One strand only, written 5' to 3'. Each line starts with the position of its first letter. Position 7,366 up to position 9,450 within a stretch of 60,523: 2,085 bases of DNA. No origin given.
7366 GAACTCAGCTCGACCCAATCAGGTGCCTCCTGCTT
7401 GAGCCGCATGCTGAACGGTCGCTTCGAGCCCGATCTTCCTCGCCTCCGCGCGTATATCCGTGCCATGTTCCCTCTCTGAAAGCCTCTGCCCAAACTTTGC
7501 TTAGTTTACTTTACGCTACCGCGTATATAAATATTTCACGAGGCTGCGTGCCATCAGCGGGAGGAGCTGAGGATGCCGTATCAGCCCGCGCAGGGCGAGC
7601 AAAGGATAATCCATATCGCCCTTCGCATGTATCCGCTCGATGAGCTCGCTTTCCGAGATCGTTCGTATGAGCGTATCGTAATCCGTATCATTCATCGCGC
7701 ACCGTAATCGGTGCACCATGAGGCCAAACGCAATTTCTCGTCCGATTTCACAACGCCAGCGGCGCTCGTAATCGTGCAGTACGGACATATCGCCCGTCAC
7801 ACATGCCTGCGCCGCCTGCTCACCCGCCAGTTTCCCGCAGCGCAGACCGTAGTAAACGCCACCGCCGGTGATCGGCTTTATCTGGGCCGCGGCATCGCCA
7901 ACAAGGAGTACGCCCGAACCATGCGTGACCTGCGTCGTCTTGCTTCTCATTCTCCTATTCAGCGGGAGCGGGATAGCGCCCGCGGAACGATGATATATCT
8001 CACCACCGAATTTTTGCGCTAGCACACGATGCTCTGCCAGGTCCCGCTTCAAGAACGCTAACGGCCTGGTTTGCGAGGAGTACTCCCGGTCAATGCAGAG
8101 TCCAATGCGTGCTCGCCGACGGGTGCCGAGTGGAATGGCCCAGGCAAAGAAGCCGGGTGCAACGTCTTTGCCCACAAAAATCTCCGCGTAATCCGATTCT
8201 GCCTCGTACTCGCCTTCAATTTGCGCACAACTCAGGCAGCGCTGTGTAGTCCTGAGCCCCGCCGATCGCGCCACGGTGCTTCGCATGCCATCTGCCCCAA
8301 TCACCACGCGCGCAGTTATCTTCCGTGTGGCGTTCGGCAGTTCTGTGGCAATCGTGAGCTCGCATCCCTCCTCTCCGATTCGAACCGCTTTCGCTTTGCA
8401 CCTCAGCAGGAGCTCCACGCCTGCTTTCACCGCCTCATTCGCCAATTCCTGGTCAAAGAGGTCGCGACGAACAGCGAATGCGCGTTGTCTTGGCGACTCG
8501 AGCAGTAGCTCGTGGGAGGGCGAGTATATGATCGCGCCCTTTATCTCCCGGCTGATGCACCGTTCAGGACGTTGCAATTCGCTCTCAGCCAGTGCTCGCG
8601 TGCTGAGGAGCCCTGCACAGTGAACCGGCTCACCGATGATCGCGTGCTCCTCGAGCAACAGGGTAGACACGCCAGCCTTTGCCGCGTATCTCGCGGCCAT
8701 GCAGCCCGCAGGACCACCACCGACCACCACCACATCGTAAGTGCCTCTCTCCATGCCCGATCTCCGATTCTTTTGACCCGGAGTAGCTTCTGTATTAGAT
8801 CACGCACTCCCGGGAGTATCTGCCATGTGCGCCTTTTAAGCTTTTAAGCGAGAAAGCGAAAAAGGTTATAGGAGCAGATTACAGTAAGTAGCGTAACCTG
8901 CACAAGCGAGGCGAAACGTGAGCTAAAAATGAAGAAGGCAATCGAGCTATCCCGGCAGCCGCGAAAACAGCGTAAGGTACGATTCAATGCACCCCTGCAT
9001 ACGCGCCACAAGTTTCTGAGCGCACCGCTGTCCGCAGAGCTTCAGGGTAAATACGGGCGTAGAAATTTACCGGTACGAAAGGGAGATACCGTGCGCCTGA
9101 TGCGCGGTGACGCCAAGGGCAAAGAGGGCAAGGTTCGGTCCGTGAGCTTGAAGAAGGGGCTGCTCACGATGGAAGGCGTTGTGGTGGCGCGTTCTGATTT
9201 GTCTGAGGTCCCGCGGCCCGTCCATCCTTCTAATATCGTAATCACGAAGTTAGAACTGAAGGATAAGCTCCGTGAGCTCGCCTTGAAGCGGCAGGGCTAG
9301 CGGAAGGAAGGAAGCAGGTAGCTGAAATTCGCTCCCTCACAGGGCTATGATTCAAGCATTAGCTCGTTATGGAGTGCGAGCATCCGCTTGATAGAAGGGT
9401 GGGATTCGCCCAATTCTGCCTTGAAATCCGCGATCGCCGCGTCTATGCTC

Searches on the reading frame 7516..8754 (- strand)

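Call 70: search_protein_families(library=pfam, proteins=[L030:4699-5082:+, L030:5343-5642:-], max_evalue=0.01)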
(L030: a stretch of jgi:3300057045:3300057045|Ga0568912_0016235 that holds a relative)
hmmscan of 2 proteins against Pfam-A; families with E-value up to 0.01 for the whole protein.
L030:4699-5082:+ (127 aa): 0 families

L030:5343-5642:- (99 aa): 1 family
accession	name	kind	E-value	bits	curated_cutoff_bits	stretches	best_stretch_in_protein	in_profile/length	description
PF11746.14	DUF3303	-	0.0037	17.8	21.2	1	3-95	2-89/92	Domain of unknown function (DUF3303)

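Call 71: search_protein_families(library=phrogs, proteins=[L030:4699-5082:+, L030:5343-5642:-], max_evalue=0.01)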
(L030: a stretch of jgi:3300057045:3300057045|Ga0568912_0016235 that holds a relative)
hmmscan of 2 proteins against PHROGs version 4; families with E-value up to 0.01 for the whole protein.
L030:4699-5082:+ (127 aa): 0 families

L030:5343-5642:- (99 aa): 0 families

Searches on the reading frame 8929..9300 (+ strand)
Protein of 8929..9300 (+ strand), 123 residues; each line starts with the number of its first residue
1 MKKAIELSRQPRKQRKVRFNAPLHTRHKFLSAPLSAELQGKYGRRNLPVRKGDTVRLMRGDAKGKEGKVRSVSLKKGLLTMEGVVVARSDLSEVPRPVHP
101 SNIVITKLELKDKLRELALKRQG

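Call 70: search_protein_families(library=pfam, proteins=[L030:4699-5082:+, L030:5343-5642:-], max_evalue=0.01)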
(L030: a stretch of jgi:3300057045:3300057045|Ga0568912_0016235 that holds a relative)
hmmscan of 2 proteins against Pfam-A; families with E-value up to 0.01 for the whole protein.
L030:4699-5082:+ (127 aa): 0 families

L030:5343-5642:- (99 aa): 1 family
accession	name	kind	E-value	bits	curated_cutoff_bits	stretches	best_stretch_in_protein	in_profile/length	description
PF11746.14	DUF3303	-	0.0037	17.8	21.2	1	3-95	2-89/92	Domain of unknown function (DUF3303)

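Call 71: search_protein_families(library=phrogs, proteins=[L030:4699-5082:+, L030:5343-5642:-], max_evalue=0.01)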
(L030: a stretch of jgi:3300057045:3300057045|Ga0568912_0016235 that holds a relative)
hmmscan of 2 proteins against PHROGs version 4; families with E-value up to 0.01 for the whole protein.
L030:4699-5082:+ (127 aa): 0 families

L030:5343-5642:- (99 aa): 0 families
